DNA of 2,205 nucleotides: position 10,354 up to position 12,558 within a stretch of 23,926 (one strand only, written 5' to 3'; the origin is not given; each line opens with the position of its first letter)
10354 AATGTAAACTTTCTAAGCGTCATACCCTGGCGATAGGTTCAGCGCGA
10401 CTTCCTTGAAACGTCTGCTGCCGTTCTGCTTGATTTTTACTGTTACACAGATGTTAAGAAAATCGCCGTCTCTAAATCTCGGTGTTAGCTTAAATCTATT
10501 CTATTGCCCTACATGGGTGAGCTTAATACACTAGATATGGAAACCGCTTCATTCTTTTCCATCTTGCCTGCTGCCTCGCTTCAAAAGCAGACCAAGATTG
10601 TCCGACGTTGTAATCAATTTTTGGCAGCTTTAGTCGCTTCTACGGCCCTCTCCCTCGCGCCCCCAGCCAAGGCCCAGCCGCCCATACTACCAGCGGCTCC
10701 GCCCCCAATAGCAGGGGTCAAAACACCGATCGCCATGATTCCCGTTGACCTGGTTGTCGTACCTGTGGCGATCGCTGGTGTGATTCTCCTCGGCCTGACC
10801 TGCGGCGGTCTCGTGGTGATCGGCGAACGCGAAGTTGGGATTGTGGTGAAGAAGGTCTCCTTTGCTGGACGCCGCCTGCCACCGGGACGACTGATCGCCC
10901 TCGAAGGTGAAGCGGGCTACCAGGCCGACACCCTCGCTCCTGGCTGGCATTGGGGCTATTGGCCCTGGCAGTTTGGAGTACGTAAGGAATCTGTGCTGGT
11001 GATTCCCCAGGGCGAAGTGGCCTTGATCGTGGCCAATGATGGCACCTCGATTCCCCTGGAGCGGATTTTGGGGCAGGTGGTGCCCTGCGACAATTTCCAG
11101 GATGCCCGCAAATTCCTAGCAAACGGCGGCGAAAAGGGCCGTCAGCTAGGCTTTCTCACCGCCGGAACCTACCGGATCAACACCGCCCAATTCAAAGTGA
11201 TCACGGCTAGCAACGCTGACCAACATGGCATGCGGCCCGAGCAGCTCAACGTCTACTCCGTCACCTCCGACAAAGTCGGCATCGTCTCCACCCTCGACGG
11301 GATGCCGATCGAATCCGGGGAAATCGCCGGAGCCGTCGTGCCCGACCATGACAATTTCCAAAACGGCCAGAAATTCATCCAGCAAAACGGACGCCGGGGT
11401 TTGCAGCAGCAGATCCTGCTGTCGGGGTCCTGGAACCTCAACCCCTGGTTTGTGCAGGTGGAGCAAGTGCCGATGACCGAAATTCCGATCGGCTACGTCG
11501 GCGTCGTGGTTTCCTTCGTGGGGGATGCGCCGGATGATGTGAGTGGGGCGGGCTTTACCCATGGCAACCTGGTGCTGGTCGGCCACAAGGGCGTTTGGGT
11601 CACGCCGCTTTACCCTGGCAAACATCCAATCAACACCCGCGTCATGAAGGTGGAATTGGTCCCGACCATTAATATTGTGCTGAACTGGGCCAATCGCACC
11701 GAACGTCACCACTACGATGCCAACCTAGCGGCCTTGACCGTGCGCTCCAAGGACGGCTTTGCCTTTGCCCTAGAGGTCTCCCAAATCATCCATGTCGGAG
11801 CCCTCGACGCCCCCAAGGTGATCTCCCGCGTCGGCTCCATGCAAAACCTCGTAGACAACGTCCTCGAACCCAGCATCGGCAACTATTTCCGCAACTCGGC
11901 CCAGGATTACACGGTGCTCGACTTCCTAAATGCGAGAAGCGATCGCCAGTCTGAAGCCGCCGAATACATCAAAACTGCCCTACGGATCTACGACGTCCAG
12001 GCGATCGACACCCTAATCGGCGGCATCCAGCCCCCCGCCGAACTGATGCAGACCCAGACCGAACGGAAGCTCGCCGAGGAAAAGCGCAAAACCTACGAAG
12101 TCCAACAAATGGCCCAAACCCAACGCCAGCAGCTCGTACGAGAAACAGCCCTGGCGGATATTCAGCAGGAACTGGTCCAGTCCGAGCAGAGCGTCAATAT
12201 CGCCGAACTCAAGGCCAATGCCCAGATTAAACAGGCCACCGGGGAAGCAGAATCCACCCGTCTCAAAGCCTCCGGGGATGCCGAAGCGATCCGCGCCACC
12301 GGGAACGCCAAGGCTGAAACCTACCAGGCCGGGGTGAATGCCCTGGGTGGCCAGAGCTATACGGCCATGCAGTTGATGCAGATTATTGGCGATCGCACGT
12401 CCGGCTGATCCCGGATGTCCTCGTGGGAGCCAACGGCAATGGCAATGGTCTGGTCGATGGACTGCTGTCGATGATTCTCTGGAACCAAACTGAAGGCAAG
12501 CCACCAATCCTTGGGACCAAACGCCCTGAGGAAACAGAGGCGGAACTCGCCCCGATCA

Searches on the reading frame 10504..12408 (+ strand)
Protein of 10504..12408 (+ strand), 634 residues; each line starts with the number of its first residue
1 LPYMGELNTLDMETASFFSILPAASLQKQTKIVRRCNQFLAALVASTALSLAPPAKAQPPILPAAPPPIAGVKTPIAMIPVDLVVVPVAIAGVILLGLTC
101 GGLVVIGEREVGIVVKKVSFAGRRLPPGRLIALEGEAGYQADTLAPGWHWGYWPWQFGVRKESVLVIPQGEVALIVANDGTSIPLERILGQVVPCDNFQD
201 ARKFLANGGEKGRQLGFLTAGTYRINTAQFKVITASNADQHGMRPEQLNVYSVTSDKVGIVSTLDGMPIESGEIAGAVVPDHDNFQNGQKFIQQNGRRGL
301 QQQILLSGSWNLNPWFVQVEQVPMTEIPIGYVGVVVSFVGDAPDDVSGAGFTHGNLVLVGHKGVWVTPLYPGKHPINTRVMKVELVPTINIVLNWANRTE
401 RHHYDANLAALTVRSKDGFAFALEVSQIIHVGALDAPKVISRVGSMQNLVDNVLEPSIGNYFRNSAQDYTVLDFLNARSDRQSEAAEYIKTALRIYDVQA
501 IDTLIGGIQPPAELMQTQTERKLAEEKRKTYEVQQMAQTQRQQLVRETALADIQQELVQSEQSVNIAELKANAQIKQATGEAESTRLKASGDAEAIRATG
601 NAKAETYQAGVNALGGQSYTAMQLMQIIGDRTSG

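Call 10: search_protein_families(library=pfam, proteins=[window:10504-12408:+])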
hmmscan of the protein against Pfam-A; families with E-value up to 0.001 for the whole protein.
window:10504-12408:+ (634 aa): 1 family
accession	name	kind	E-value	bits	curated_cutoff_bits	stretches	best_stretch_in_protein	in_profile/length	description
PF01145.31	Band_7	-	1.4e-23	84.3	23.6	1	326-540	2-172/176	SPFH domain / Band 7 family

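Call 11: search_protein_families(library=ncbifam, proteins=[window:10504-12408:+])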
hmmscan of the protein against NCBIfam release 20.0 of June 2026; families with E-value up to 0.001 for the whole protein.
window:10504-12408:+ (634 aa): 0 families

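Call 48: find_related_loci(query=window:10504-12408:+, collection=metagenome_contigs, flank=6000)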
Query window:10504-12408:+ (634 aa) in metagenome_contigs; peptide patterns used: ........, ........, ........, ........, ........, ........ (x = any residue, [..] = any of these).
211 stretches matched a pattern; 160 encode a relative of the query (tblastn E <= 1e-3); the best 80 are kept; 80 distinct loci.
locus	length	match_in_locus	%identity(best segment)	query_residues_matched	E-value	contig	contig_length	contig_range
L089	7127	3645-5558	82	10-631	0e+0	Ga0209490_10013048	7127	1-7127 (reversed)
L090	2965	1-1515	92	127-631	0e+0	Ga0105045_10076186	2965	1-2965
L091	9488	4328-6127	77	40-631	0e+0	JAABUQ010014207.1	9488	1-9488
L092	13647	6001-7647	82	85-631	0e+0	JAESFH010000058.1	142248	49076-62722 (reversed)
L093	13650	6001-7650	80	85-632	0e+0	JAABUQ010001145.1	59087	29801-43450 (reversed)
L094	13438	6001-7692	80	68-631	0e+0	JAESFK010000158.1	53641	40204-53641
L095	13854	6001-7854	74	28-631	0e+0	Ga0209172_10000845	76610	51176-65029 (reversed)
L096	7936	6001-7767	76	41-631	0e+0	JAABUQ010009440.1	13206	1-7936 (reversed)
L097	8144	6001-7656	80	82-631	0e+0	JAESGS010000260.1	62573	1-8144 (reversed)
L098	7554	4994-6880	72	27-631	0e+0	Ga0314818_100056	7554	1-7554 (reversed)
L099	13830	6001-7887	72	27-631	0e+0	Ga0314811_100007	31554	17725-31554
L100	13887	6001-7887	71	16-631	0e+0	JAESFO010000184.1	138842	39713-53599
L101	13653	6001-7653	79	83-631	0e+0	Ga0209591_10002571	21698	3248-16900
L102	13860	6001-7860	73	28-631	0e+0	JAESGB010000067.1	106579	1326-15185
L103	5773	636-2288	79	83-631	0e+0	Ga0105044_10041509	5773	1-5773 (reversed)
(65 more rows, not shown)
